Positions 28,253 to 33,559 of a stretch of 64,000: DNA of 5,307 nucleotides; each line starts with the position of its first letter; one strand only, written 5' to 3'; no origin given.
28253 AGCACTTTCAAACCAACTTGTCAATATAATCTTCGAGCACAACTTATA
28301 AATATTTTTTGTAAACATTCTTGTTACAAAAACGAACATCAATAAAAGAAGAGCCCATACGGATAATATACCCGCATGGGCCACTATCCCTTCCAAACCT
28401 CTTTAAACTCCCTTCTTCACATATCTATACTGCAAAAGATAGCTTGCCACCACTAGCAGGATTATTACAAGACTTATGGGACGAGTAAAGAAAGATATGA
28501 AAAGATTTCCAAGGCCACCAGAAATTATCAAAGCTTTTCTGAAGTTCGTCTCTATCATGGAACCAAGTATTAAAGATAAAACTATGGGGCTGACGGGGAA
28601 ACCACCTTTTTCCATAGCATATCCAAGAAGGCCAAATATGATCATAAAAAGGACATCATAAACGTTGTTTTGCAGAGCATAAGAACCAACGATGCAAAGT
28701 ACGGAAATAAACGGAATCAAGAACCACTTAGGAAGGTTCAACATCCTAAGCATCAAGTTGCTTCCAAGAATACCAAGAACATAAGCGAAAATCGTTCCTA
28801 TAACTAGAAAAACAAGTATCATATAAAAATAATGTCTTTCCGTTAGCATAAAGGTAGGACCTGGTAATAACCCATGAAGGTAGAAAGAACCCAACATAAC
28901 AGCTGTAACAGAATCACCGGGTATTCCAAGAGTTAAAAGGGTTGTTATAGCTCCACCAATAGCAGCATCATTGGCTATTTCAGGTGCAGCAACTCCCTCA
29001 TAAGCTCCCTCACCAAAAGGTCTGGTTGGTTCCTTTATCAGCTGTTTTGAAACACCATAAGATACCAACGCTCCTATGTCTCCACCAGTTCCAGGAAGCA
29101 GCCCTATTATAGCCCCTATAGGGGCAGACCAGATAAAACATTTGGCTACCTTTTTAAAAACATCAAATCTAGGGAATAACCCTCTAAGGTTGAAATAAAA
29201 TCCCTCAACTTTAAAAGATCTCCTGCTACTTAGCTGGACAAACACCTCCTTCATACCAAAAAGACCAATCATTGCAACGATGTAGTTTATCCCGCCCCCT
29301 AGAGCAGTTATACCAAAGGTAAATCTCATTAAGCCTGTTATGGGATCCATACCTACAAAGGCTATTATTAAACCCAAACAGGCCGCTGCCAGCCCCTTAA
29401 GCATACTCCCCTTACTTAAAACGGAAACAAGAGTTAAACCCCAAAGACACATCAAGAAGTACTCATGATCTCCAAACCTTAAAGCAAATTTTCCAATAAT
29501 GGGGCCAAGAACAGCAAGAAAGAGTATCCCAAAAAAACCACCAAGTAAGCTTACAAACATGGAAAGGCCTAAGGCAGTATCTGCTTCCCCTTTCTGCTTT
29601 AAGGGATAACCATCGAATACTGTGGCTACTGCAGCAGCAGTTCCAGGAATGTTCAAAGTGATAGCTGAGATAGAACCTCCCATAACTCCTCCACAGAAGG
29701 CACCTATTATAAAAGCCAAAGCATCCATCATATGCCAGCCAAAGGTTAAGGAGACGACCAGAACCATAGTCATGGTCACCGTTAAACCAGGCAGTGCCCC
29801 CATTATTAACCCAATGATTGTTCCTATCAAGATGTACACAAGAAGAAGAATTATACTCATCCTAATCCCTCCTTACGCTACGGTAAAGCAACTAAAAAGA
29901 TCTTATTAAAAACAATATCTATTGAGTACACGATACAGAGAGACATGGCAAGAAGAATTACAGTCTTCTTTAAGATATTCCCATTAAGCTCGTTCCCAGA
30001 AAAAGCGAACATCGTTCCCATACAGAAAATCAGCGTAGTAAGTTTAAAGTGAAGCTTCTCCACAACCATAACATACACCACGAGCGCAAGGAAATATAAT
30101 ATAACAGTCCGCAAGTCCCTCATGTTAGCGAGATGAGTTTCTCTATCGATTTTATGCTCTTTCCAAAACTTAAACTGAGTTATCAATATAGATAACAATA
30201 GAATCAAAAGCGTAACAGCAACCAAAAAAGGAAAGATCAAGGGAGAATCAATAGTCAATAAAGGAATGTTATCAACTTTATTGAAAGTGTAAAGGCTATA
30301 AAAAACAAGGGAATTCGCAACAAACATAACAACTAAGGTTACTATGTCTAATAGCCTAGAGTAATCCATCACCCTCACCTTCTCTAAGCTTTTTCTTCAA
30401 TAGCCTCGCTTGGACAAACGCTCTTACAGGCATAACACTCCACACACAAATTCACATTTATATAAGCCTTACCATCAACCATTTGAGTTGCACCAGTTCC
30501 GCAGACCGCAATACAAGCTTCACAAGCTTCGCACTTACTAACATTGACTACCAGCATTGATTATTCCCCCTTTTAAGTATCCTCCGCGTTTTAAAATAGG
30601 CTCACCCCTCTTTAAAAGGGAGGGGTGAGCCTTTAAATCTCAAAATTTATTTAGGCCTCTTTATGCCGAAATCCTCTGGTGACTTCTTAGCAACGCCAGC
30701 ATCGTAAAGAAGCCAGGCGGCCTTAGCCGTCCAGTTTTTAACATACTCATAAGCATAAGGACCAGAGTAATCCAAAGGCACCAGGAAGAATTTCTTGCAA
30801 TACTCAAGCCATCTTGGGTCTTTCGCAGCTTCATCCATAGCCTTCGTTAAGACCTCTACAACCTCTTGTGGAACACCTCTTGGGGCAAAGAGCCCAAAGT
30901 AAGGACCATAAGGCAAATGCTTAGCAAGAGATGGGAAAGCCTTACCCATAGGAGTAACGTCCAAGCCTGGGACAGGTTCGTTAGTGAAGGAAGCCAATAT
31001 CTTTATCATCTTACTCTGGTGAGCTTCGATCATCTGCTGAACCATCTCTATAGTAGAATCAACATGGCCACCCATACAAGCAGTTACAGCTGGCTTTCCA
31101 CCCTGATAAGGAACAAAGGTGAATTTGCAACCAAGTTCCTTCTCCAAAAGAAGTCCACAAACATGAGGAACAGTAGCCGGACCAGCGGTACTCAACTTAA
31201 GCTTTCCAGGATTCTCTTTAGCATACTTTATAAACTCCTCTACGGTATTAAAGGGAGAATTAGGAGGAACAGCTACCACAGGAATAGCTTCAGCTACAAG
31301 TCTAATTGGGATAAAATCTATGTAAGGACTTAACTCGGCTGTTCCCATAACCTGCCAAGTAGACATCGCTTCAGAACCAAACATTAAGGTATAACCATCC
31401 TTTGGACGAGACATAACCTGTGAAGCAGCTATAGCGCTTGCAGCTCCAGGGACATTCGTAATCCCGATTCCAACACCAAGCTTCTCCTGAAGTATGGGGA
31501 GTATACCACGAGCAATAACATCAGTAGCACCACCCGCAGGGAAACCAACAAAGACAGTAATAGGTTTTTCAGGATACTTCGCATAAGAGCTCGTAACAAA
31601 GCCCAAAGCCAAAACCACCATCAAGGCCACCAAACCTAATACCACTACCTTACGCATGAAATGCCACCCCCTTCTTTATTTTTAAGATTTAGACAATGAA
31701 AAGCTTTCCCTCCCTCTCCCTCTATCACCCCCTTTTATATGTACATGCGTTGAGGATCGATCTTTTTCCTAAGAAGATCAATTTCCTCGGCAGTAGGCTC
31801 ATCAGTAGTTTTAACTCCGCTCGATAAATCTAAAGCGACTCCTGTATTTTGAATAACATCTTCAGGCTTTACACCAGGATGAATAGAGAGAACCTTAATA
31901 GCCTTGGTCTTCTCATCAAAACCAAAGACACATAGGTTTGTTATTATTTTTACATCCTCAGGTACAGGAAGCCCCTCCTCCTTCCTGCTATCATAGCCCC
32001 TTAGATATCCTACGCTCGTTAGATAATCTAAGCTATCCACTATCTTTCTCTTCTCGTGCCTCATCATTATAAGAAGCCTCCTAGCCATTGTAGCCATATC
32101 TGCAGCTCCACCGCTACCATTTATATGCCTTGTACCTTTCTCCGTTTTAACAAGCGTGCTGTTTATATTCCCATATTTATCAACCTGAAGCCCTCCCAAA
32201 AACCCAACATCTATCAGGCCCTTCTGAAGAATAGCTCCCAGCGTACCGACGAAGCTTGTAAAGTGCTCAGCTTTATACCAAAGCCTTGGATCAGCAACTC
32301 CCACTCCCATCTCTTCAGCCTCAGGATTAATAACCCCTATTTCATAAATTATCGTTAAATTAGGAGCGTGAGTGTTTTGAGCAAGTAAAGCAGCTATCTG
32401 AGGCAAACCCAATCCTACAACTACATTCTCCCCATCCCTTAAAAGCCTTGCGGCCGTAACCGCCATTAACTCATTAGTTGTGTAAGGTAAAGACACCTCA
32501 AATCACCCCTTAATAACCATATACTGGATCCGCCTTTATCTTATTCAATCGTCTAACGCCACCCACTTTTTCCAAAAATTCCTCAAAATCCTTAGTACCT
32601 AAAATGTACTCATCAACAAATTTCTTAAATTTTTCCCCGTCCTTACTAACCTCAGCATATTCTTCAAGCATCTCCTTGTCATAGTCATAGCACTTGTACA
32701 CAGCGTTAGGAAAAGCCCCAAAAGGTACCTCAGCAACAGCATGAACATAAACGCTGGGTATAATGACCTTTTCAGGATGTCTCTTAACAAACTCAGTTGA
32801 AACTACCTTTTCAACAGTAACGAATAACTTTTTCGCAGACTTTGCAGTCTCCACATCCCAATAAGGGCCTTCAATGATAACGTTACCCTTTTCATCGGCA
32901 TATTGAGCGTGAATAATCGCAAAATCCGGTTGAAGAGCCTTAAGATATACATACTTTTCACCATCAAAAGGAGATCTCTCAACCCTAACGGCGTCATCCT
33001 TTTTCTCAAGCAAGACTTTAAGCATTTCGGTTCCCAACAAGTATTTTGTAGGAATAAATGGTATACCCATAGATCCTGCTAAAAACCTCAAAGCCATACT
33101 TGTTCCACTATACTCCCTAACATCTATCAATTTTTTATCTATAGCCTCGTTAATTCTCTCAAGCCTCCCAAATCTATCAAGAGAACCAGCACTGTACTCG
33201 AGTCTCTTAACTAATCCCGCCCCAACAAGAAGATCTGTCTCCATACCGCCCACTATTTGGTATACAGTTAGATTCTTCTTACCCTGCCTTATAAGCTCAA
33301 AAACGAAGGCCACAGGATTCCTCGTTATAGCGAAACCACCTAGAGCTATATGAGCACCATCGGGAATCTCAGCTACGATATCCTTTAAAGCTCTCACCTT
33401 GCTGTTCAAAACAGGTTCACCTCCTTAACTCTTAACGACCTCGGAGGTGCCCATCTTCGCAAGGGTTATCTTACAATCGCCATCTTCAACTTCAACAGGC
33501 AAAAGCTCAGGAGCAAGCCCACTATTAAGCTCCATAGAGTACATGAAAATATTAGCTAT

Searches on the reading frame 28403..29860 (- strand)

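Call 52: search_protein_families(library=pfam, max_evalue=1e-8, proteins=[window:28403-29860:-])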
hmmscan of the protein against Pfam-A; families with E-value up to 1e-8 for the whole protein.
window:28403-29860:- (485 aa): 1 family
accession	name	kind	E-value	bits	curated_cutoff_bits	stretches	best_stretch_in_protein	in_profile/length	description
PF01970.21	TctA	-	1.7e-134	449.1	28.9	1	7-428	1-423/423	Tripartite tricarboxylate transporter TctA family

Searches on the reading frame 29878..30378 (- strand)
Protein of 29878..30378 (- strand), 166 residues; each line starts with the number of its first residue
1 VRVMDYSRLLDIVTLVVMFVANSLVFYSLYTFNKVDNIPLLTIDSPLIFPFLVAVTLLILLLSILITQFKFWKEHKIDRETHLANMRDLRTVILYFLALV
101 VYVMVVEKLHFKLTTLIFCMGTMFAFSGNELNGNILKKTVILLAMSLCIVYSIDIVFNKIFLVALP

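Call 52: search_protein_families(library=pfam, max_evalue=1e-8, proteins=[window:29878-30378:-])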
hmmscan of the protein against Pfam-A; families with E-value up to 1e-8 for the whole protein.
window:29878-30378:- (166 aa): 1 family
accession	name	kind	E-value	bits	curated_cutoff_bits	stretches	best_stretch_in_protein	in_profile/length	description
PF07331.16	TctB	-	4e-11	43.7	29.1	1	15-166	5-137/137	Tripartite tricarboxylate transporter TctB family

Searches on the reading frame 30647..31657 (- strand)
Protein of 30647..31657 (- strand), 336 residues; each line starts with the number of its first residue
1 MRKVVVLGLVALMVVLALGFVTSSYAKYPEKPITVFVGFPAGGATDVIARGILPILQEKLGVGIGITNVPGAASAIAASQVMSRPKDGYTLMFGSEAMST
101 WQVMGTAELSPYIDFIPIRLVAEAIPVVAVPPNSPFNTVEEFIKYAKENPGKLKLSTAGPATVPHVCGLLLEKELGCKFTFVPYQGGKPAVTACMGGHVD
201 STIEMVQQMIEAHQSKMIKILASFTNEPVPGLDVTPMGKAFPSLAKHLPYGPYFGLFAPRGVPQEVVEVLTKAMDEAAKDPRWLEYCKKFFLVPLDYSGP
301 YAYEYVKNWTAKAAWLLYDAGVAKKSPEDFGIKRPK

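Call 52: search_protein_families(library=pfam, max_evalue=1e-8, proteins=[window:30647-31657:-])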
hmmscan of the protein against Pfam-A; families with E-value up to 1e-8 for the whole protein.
window:30647-31657:- (336 aa): 1 family
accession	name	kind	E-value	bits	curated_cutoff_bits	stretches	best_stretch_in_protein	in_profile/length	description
PF03401.19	TctC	-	9.2e-35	120.9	27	1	49-295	2-247/274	Tripartite tricarboxylate transporter family receptor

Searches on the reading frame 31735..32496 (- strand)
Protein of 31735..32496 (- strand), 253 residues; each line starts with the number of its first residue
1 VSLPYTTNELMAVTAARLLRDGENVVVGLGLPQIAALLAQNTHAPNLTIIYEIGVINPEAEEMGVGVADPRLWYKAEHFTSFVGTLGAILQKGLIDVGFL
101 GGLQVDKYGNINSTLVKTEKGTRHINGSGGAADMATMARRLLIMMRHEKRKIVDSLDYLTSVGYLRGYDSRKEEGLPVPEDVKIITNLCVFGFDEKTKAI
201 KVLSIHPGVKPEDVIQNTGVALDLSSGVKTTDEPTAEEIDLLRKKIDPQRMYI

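Call 52: search_protein_families(library=pfam, max_evalue=1e-8, proteins=[window:31735-32496:-])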
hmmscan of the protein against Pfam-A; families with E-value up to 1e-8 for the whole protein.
window:31735-32496:- (253 aa): 1 family
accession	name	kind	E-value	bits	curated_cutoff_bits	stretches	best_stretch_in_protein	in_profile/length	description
PF01144.29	CoA_trans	-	2.7e-27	96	23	1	10-217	3-217/217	Coenzyme A transferase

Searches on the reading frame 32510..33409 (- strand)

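Call 52: search_protein_families(library=pfam, max_evalue=1e-8, proteins=[window:32510-33409:-])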
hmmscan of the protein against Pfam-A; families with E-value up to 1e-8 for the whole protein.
window:32510-33409:- (299 aa): 1 family
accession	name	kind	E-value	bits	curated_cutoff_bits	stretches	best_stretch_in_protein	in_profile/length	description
PF01144.29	CoA_trans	-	3.6e-33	115.2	23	1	8-227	4-216/217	Coenzyme A transferase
